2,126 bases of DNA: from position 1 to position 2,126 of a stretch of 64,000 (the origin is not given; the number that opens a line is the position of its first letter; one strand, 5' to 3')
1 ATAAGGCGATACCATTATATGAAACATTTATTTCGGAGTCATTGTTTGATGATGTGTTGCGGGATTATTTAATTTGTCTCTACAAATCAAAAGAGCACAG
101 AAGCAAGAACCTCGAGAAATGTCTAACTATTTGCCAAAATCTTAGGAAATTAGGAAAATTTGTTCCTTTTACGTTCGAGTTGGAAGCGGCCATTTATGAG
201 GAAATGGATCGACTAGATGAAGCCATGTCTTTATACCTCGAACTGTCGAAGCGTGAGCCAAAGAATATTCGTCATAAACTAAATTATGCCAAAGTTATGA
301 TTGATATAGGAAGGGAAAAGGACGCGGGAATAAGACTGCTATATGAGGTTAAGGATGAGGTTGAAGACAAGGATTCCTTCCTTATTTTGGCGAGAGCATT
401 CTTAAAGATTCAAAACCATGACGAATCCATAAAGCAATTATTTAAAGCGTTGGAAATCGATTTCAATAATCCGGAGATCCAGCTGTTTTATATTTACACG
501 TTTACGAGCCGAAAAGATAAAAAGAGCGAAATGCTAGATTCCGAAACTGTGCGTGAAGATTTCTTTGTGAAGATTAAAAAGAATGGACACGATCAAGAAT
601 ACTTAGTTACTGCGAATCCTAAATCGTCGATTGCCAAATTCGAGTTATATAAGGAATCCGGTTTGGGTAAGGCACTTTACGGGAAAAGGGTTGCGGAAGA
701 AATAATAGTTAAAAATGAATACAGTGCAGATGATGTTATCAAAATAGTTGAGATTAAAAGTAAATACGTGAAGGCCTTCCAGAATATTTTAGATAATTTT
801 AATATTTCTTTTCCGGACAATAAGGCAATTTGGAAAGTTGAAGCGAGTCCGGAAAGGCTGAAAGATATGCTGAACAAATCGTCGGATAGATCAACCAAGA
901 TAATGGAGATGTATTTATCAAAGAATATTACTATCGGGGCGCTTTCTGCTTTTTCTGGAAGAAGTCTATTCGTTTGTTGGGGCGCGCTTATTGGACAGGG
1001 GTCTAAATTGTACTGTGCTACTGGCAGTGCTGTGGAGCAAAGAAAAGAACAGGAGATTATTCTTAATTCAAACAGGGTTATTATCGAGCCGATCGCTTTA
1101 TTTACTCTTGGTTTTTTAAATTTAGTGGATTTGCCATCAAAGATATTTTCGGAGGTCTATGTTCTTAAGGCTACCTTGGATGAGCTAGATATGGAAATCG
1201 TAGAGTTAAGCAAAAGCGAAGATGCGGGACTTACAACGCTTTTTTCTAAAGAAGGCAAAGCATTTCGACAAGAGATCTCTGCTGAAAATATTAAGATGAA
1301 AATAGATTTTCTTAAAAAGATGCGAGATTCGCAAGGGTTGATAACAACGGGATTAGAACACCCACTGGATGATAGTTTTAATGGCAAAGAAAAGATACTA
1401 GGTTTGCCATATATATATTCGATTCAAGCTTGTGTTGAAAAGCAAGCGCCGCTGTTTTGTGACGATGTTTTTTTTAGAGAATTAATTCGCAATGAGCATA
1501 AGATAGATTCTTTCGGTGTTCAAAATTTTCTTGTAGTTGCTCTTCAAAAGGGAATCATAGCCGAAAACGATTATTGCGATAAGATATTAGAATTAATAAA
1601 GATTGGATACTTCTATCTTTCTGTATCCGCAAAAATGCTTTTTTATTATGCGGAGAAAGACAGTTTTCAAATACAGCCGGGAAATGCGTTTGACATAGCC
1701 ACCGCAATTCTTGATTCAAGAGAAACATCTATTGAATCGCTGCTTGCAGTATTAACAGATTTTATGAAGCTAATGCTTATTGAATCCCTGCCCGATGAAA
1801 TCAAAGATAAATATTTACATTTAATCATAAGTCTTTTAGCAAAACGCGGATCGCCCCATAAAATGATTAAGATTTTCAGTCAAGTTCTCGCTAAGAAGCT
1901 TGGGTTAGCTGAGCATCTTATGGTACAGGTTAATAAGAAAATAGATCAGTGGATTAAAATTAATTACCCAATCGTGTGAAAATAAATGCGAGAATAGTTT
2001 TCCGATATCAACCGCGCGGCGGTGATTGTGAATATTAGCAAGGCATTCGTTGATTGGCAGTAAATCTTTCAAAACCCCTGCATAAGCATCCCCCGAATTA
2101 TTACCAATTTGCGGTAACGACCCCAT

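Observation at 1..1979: AT-rich 645-aa TPR-like gene of unknown function immediately upstream of the mobile module, open at the window edge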

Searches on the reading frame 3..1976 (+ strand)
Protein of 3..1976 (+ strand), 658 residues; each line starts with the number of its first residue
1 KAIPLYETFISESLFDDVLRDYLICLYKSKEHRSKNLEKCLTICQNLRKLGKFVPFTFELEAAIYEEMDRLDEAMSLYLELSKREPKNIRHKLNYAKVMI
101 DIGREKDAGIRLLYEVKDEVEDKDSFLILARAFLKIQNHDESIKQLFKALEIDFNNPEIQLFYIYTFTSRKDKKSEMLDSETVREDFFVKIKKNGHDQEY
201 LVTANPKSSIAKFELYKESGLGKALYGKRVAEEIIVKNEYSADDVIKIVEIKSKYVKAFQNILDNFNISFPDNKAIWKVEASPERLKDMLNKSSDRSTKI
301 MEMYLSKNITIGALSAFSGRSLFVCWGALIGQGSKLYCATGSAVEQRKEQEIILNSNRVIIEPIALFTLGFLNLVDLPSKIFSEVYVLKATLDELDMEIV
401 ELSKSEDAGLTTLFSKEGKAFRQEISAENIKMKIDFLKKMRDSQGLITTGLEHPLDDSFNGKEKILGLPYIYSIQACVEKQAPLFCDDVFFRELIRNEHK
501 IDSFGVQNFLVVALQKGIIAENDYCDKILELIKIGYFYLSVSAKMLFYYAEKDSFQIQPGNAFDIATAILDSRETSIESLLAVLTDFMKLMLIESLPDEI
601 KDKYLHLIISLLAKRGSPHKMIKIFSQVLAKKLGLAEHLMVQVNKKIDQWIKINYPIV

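Call 5: search_protein_families(library=pfam, proteins=[window:3-1976:+], max_evalue=1)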
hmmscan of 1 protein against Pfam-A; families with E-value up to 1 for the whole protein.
window:3-1976:+ (658 aa): 16 families
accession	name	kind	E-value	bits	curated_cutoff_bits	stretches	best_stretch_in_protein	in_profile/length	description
PF20698.3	PIN-TPR-GreABC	-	7.3e-10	39.7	27.8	1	361-496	2-137/138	PIN domain associated with the TPR-GreAB-C-PIN system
PF13428.12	TPR_14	-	5.1e-06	27.1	23.5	1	62-97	8-43/44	Tetratricopeptide repeat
PF14559.12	TPR_19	-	6.3e-05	23.7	25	1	69-108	5-44/68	Tetratricopeptide repeat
PF23914.1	TPR_CcmH_CycH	-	0.00075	19.8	42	1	116-175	43-102/158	Cytochrome c-type biogenesis protein H TPR domain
PF13181.12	TPR_8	-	0.00093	19.6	25.7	0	126-156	4-34/34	Tetratricopeptide repeat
PF00515.34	TPR_1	-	0.004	17.3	27.8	1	129-156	7-34/34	Tetratricopeptide repeat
PF07719.23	TPR_2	-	0.011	16.2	27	0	60-88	6-34/34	Tetratricopeptide repeat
PF13176.12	TPR_7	-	0.013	16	27.9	0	62-85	6-31/36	Tetratricopeptide repeat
PF13414.12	TPR_11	-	0.014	15.5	26.8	1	131-160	2-31/42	TPR repeat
PF25474.1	TPR_TmcB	-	0.02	15.3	27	1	73-124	72-122/125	TmcB, TPR repeats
PF13174.12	TPR_6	-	0.023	15.8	26.3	0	62-87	7-32/33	Tetratricopeptide repeat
PF24575.1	TPR_Slam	-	0.04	14.8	35.2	0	61-100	53-92/104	Surface lipoprotein assembly modifier, N-terminal TPR repeats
PF14561.12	TPR_20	-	0.051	14.3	25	0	83-121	16-54/90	Tetratricopeptide repeat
PF01535.26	PPR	-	0.14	12.9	25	0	608-629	6-27/31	PPR repeat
PF01272.25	GreA_GreB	-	0.2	12.1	26.9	1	189-252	12-76/77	Transcription elongation factor, GreA/GreB, C-term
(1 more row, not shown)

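Call 6: search_protein_families(library=padloc, proteins=[window:3-1976:+], max_evalue=1)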
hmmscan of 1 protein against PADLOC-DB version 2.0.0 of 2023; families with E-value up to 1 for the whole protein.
window:3-1976:+ (658 aa): 0 families

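Call 7: search_protein_families(library=ncbifam, proteins=[window:3-1976:+], max_evalue=1)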
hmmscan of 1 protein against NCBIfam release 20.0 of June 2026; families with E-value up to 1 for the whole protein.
window:3-1976:+ (658 aa): 9 families
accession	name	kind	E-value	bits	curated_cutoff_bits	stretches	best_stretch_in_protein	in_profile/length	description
TIGR03939.1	PGA_TPR_OMP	equivalog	0.0011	17.3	366.65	1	36-168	68-199/800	poly-beta-1,6 N-acetyl-D-glucosamine export porin PgaA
TIGR02917.1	PEP_TPR_lipo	equivalog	0.0012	16.8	312.2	1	62-174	540-652/899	XrtA/PEP-CTERM system TPR-repeat protein PrsT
NF040959.1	MamA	equivalog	0.0026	17.2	200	1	65-159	81-175/204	magnetosome protein MamA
TIGR01462.1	greA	subfamily_domain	0.0027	17.8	139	1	187-251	85-150/151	transcription elongation factor GreA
NF001263.0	PRK00226.1-4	equivalog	0.0044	16.9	145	1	189-253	94-159/160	transcription elongation factor GreA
NF052400.1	M48_BAM_BepA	equivalog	0.0073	15.1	570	1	33-144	319-430/483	beta-barrel assembly-enhancing protease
NF011557.0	PRK14981.2-3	equivalog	0.055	13.7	133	0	228-273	46-91/105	DNA-directed RNA polymerase subunit F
TIGR00756.2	PPR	repeat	0.08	13.1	20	0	608-631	6-29/35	pentatricopeptide repeat protein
NF052415.1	T3SS_chap_SctY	equivalog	0.091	13.3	70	1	59-142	10-96/106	type III secretion apparatus assembly chaperone SctY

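Call 8: find_homologous_proteins(query=window:3-1976:+)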
Query window:3-1976:+ (658 aa): 15 proteins with E <= 0.001 among 8000 candidates.
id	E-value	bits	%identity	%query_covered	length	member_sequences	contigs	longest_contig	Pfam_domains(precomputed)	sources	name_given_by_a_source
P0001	0.0e+0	1316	90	100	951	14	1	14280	PF14559.13,PF13431.13,PF00515.35,PF13424.13,PF13176.13,PF13432.13,PF13428.13,PF20698.4,PF13181.13,PF07719.24,PF13174.13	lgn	-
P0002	0.0e+0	1272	88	100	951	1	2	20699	PF14559.13,PF13431.13,PF00515.35,PF13424.13,PF13176.13,PF13432.13,PF13428.13,PF20698.4,PF13181.13,PF07719.24,PF13174.13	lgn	-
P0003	0.0e+0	1177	80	100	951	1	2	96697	PF14559.13,PF13431.13,PF00515.35,PF13424.13,PF13176.13,PF13432.13,PF13428.13,PF20698.4,PF13181.13,PF07719.24,PF13174.13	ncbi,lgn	-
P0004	0.0e+0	1098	73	100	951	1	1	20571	PF13431.13,PF23914.2,PF13414.13,PF13176.13,PF13428.13,PF14559.13,PF01272.26,PF13371.13,PF00515.35,PF13424.13,PF13432.13,PF13429.13,PF20698.4,PF13181.13,PF07719.24,PF13174.13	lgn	-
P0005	0.0e+0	1074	72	100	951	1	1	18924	PF13431.13,PF23914.2,PF13414.13,PF13176.13,PF13428.13,PF14559.13,PF01272.26,PF13371.13,PF00515.35,PF13424.13,PF13432.13,PF20698.4,PF13181.13,PF07719.24,PF13174.13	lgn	-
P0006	9.2e-260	881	62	100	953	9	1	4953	PF14559.13,PF13431.13,PF23914.2,PF13414.13,PF00515.35,PF13424.13,PF13176.13,PF13428.13,PF20698.4,PF13181.13,PF07719.24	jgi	-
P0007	6.1e-259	879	61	100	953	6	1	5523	PF14559.13,PF23914.2,PF00515.35,PF13424.13,PF13176.13,PF13432.13,PF13428.13,PF20698.4,PF13181.13,PF07719.24,PF13174.13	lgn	-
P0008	4.7e-256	869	59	100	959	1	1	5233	PF14559.13,PF13431.13,PF00515.35,PF13424.13,PF13176.13,PF13432.13,PF13428.13,PF20698.4,PF13181.13,PF07719.24,PF13174.13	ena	-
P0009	1.0e-247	842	58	100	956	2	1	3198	PF14559.13,PF13431.13,PF13414.13,PF00515.35,PF13424.13,PF13176.13,PF13428.13,PF20698.4,PF13181.13,PF07719.24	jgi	jgi:tetratricopeptide (TPR) repeat protein/predicted nucleic acid-binding protein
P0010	1.9e-247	841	59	100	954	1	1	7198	PF13431.13,PF23914.2,PF13414.13,PF13428.13,PF14559.13,PF13371.13,PF00515.35,PF13424.13,PF13432.13,PF20698.4,PF13181.13,PF07719.24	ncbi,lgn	-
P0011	3.1e-230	784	55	100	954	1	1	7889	PF13431.13,PF23914.2,PF13176.13,PF13428.13,PF13374.13,PF14559.13,PF17874.8,PF00515.35,PF13424.13,PF13432.13,PF20698.4,PF13181.13,PF07719.24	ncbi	-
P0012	1.3e-214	732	50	100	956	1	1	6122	PF14559.13,PF01272.26,PF13431.13,PF00515.35,PF13424.13,PF13176.13,PF13428.13,PF20698.4,PF13181.13,PF07719.24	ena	-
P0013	4.1e-195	668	47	100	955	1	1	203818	PF14559.13,PF13431.13,PF00515.35,PF13424.13,PF13176.13,PF13432.13,PF13428.13,PF20698.4,PF13181.13,PF07719.24,PF13174.13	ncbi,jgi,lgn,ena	ncbi:MAG: tetratricopeptide repeat protein [Candidatus Omnitrophota bacterium]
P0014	9.5e-144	498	55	65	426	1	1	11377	PF20698.4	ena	-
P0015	1.5e-53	200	66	22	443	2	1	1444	PF13431.13,PF13176.13,PF13428.13,PF13374.13,PF14559.13,PF13371.13,PF00515.35,PF13424.13,PF13432.13,PF13181.13,PF07719.24,PF13174.13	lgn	-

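Call 11: find_encoding_contigs(protein=P0001, flank=10000, max_places=4)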
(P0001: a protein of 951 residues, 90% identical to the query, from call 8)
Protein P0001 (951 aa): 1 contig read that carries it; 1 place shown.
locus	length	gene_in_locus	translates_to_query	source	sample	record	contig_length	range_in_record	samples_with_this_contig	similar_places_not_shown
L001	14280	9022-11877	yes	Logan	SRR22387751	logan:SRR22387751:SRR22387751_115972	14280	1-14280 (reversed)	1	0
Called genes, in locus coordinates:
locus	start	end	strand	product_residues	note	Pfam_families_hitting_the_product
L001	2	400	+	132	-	?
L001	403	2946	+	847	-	PF12161:HsdM_N, PF02384:N6_Mtase, PF07669:Eco57I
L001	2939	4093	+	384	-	PF01420:Methylase_S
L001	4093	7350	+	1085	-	PF04313:HSDR_N, PF04851:ResIII, PF18766:SWI2_SNF2, PF22679:T1R_D3-like, PF11867:T1RH-like_C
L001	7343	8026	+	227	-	PF01863:YgjP-like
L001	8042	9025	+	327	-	-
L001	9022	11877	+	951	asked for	PF00515:TPR_1 (faint), PF07719:TPR_2 (faint), PF13174:TPR_6 (faint), PF13176:TPR_7 (faint), PF13181:TPR_8 (faint), PF13424:TPR_12 (faint), PF13428:TPR_14 (faint), PF20698:PIN-TPR-GreABC, +3 more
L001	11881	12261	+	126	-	-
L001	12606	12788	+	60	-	-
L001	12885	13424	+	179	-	PF12802:MarR_2 (faint), PF13412:HTH_24 (faint), PF01909:NTP_transf_2, PF18765:Polbeta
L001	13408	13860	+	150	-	PF05168:HEPN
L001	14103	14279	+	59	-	?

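Call 12: find_encoding_contigs(protein=P0003, flank=10000, max_places=4)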
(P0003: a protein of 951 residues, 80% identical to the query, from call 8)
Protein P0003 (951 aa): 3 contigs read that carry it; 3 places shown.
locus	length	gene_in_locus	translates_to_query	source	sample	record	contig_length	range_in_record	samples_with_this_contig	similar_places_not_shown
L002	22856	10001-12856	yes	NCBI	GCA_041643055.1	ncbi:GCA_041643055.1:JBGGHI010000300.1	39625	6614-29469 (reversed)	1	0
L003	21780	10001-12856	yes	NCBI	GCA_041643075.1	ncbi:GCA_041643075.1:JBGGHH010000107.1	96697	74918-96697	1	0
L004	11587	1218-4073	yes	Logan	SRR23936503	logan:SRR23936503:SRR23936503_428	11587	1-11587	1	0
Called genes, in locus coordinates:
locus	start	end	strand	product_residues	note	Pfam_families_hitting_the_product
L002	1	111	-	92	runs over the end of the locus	PF06803:DUF1232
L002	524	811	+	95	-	-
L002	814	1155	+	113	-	PF21781:DUF6876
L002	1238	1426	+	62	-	PF12728:HTH_17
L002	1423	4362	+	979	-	PF00176:SNF2-rel_dom, PF00270:DEAD (weak), PF04851:ResIII, PF00271:Helicase_C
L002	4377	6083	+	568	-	PF01555:N6_N4_Mtase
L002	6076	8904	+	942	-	PF04851:ResIII, PF18766:SWI2_SNF2 (weak), PF08722:Tn7_TnsA-like_N (weak)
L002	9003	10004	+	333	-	PF07719:TPR_2 (faint), PF14559:TPR_19 (faint)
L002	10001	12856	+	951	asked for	PF00515:TPR_1 (faint), PF07719:TPR_2 (faint), PF13174:TPR_6 (faint), PF13176:TPR_7 (faint), PF13181:TPR_8 (faint), PF13424:TPR_12 (faint), PF13428:TPR_14 (faint), PF20698:PIN-TPR-GreABC, +3 more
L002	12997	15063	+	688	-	PF00580:UvrD-helicase, PF13245:AAA_19, PF13361:UvrD_C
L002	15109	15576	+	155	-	PF01541:GIY-YIG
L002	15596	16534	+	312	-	-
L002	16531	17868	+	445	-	PF12706:Lactamase_B_2, PF07521:RMMBL (weak)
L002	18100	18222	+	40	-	PF04326:SLFN_AlbA_2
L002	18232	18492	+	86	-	-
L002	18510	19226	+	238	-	PF20217:DUF6577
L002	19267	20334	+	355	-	PF08843:AbiEii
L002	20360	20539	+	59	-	PF13412:HTH_24 (weak)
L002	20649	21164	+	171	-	PF22016:DUF6933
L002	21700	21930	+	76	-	-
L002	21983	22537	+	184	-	PF12844:HTH_19 (weak), PF13443:HTH_26, PF13560:HTH_31 (weak), PF01381:HTH_3, PF07883:Cupin_2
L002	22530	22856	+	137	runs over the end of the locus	PF07238:PilZ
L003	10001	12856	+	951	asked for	PF00515:TPR_1 (faint), PF07719:TPR_2 (faint), PF13174:TPR_6 (faint), PF13176:TPR_7 (faint), PF13181:TPR_8 (faint), PF13424:TPR_12 (faint), PF13428:TPR_14 (faint), PF20698:PIN-TPR-GreABC, +3 more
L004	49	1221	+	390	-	PF07719:TPR_2 (faint), PF14559:TPR_19 (faint)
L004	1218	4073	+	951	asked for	PF00515:TPR_1 (faint), PF07719:TPR_2 (faint), PF13174:TPR_6 (faint), PF13176:TPR_7 (faint), PF13181:TPR_8 (faint), PF13424:TPR_12 (faint), PF13428:TPR_14 (faint), PF20698:PIN-TPR-GreABC, +3 more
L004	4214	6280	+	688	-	PF00580:UvrD-helicase, PF13245:AAA_19, PF13361:UvrD_C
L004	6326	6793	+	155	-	PF01541:GIY-YIG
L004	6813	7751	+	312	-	-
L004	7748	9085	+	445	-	PF12706:Lactamase_B_2, PF07521:RMMBL (weak)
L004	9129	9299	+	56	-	-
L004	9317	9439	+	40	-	PF04326:SLFN_AlbA_2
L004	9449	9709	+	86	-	-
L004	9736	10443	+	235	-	PF20217:DUF6577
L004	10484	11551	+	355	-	PF08843:AbiEii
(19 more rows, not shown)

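Call 13: find_encoding_contigs(protein=P0013, flank=10000, max_places=4)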
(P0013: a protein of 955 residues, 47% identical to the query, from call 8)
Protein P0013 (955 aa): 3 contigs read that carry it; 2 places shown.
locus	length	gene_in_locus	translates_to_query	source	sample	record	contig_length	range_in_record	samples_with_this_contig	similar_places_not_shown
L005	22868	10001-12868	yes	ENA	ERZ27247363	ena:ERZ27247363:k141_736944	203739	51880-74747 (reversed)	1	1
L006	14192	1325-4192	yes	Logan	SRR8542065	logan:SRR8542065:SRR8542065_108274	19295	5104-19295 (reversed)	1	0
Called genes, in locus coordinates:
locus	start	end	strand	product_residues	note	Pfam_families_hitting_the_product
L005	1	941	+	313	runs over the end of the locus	PF02729:OTCace_N, PF00185:OTCace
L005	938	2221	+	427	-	PF01979:Amidohydro_1, PF07969:Amidohydro_3 (weak), PF12890:DHOase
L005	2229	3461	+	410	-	PF27218:MJ0043_C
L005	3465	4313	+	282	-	PF00175:NAD_binding_1, PF08030:NAD_binding_6 (faint), PF10418:DHODB_Fe-S_bind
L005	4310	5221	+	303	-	PF01180:DHO_dh, PF01207:Dus (faint), PF03060:NMO (weak)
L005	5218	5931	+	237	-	PF00215:OMPdecase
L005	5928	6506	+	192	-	PF00156:Pribosyltran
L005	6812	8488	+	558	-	PF02554:CstA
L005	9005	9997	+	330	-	-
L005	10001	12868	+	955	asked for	PF00515:TPR_1 (faint), PF07719:TPR_2 (faint), PF13174:TPR_6 (faint), PF13176:TPR_7 (faint), PF13181:TPR_8 (faint), PF13424:TPR_12 (faint), PF13428:TPR_14 (faint), PF20698:PIN-TPR-GreABC, +3 more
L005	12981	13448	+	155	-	-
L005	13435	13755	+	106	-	PF00069:Pkinase, PF07714:PK_Tyr_Ser-Thr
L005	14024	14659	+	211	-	PF07589:PEP_exosort_dom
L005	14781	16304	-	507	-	PF13181:TPR_8 (faint), PF07719:TPR_2 (faint), PF14559:TPR_19 (faint), PF13414:TPR_11 (weak), PF13432:TPR_16 (weak)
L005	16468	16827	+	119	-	PF01925:TauE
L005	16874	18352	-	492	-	PF01564:Spermine_synth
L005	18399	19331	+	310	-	PF13593:SBF_like, PF01758:SBF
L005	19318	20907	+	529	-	PF13428:TPR_14 (faint), PF00515:TPR_1 (faint), PF07719:TPR_2 (faint), PF12895:ANAPC3 (faint), PF13174:TPR_6 (faint), PF13424:TPR_12 (faint), PF13181:TPR_8 (faint), PF14559:TPR_19 (weak), +3 more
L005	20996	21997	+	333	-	PF00535:Glycos_transf_2, PF10111:Glyco_tranf_2_2, PF13641:Glyco_tranf_2_3, PF13632:Glyco_trans_2_3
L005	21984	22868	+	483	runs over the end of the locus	PF02310:B12-binding, PF04055:Radical_SAM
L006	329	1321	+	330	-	-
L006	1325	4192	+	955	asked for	PF00515:TPR_1 (faint), PF07719:TPR_2 (faint), PF13174:TPR_6 (faint), PF13176:TPR_7 (faint), PF13181:TPR_8 (faint), PF13424:TPR_12 (faint), PF13428:TPR_14 (faint), PF20698:PIN-TPR-GreABC, +3 more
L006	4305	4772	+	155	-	-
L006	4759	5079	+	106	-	PF00069:Pkinase, PF07714:PK_Tyr_Ser-Thr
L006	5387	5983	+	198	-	PF07589:PEP_exosort_dom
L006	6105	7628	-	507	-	PF13181:TPR_8 (faint), PF07719:TPR_2 (faint), PF14559:TPR_19 (faint), PF13414:TPR_11 (weak), PF13432:TPR_16 (weak)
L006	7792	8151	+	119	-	PF01925:TauE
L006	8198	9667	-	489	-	PF01564:Spermine_synth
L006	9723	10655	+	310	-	PF13593:SBF_like, PF01758:SBF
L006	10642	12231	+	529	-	PF13428:TPR_14 (faint), PF00515:TPR_1 (faint), PF07719:TPR_2 (faint), PF12895:ANAPC3 (faint), PF13174:TPR_6 (faint), PF13424:TPR_12 (faint), PF13181:TPR_8 (faint), PF14559:TPR_19 (weak), +3 more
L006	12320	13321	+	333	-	PF00535:Glycos_transf_2, PF10111:Glyco_tranf_2_2, PF13641:Glyco_tranf_2_3, PF13632:Glyco_trans_2_3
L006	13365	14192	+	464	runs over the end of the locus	PF02310:B12-binding, PF04055:Radical_SAM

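Call 33: search_protein_families(library=pfam, proteins=[L001:8042-9022:+, L002:9003-10001:+, L005:9005-9994:+, P0001], max_evalue=1)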
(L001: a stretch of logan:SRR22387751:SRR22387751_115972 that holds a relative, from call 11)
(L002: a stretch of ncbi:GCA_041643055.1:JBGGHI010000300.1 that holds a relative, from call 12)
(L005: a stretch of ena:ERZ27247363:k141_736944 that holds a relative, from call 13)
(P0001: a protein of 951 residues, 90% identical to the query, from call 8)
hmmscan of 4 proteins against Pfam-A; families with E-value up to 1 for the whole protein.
L001:8042-9022:+ (327 aa): 8 families
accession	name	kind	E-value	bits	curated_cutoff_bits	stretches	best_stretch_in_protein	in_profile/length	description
PF07719.23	TPR_2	-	0.00016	22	27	0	230-256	2-28/34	Tetratricopeptide repeat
PF13432.12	TPR_16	-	0.0006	20.7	32.7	1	288-323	21-56/65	Tetratricopeptide repeat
PF13424.12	TPR_12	-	0.00064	20.3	30.1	0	197-259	13-75/77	Tetratricopeptide repeat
PF00515.34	TPR_1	-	0.001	19.2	27.8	0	230-252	2-24/34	Tetratricopeptide repeat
PF13431.12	TPR_17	-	0.0029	18.2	24.4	1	288-319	3-34/34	Tetratricopeptide repeat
PF14559.12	TPR_19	-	0.0051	17.6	25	1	284-322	11-49/68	Tetratricopeptide repeat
PF13428.12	TPR_14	-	0.059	14.5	23.5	0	304-322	7-25/44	Tetratricopeptide repeat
PF13181.12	TPR_8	-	0.071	13.7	25.7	0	302-321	5-24/34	Tetratricopeptide repeat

L002:9003-10001:+ (333 aa): 11 families
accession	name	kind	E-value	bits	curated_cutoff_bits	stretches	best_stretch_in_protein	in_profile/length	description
PF07719.23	TPR_2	-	5.2e-08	32.8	27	0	308-327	5-24/34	Tetratricopeptide repeat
PF14559.12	TPR_19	-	6.3e-07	30.1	25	1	283-327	4-48/68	Tetratricopeptide repeat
PF00515.34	TPR_1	-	2.6e-05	24.3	27.8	1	236-258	2-24/34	Tetratricopeptide repeat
PF13432.12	TPR_16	-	0.0003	21.6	32.7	1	198-255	2-51/65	Tetratricopeptide repeat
PF13428.12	TPR_14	-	0.0014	19.5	23.5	0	310-328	7-25/44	Tetratricopeptide repeat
PF13424.12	TPR_12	-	0.0016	19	30.1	0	309-327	8-26/77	Tetratricopeptide repeat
PF13431.12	TPR_17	-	0.0021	18.6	24.4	1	294-325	3-34/34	Tetratricopeptide repeat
PF13181.12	TPR_8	-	0.16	12.7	25.7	0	200-221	8-29/34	Tetratricopeptide repeat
PF12534.13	Pannexin_like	-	0.19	11.1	25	1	100-219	151-253/346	Pannexin-like TM region of LRRC8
PF01282.25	Ribosomal_S24e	-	0.5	10.9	24.5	0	199-239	17-57/95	Ribosomal protein S24e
PF13174.12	TPR_6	-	0.67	11.2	26.3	0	311-328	7-24/33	Tetratricopeptide repeat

L005:9005-9994:+ (330 aa): 8 families
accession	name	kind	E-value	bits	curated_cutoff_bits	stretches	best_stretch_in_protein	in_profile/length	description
PF00515.34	TPR_1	-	0.00035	20.7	27.8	1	235-258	2-25/34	Tetratricopeptide repeat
PF07719.23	TPR_2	-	0.0018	18.7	27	1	235-258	2-25/34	Tetratricopeptide repeat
PF13181.12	TPR_8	-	0.0057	17.2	25.7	0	235-258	2-25/34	Tetratricopeptide repeat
PF14559.12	TPR_19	-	0.0083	16.9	25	0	288-326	10-48/68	Tetratricopeptide repeat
PF13174.12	TPR_6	-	0.036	15.2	26.3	0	206-223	13-31/33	Tetratricopeptide repeat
PF13428.12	TPR_14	-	0.11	13.7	23.5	0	311-328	9-26/44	Tetratricopeptide repeat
PF13431.12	TPR_17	-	0.15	12.8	24.4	0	235-253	14-32/34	Tetratricopeptide repeat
PF13424.12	TPR_12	-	0.19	12.4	30.1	1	231-261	42-72/77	Tetratricopeptide repeat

P0001 (951 aa): 25 families
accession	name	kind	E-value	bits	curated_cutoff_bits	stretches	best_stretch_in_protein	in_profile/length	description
PF07719.23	TPR_2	-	1e-13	50.7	27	1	13-43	3-33/34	Tetratricopeptide repeat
PF13428.12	TPR_14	-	2.4e-13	49.7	23.5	1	355-390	8-43/44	Tetratricopeptide repeat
PF00515.34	TPR_1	-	2.8e-13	49.5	27.8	3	13-42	3-32/34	Tetratricopeptide repeat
PF13181.12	TPR_8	-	5.2e-12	45.3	25.7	1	13-42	3-32/34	Tetratricopeptide repeat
PF14559.12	TPR_19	-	6.4e-11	42.9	25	1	362-401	5-44/68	Tetratricopeptide repeat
PF20698.3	PIN-TPR-GreABC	-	2.1e-10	41.4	27.8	1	654-789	2-137/138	PIN domain associated with the TPR-GreAB-C-PIN system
PF13176.12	TPR_7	-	5.3e-10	39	27.9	2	281-301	4-24/36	Tetratricopeptide repeat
PF13432.12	TPR_16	-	8.2e-09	36.2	32.7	1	116-157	12-52/65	Tetratricopeptide repeat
PF13174.12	TPR_6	-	1.1e-07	32.5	26.3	1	13-42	2-31/33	Tetratricopeptide repeat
PF13424.12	TPR_12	-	3.1e-07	30.9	30.1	0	13-40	47-74/77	Tetratricopeptide repeat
PF13431.12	TPR_17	-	2e-05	24.9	24.4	1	126-155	4-33/34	Tetratricopeptide repeat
PF24575.1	TPR_Slam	-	0.00013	22.8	35.2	1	354-394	53-93/104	Surface lipoprotein assembly modifier, N-terminal TPR repeats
PF23914.1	TPR_CcmH_CycH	-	0.00013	22.3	42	1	409-468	43-102/158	Cytochrome c-type biogenesis protein H TPR domain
PF13414.12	TPR_11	-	0.00022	21.3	26.8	2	424-453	2-31/42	TPR repeat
PF13371.12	TPR_9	-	0.0012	19.3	35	1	115-162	9-56/73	Tetratricopeptide repeat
PF01272.25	GreA_GreB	-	0.0046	17.3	26.9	1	480-545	10-76/77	Transcription elongation factor, GreA/GreB, C-term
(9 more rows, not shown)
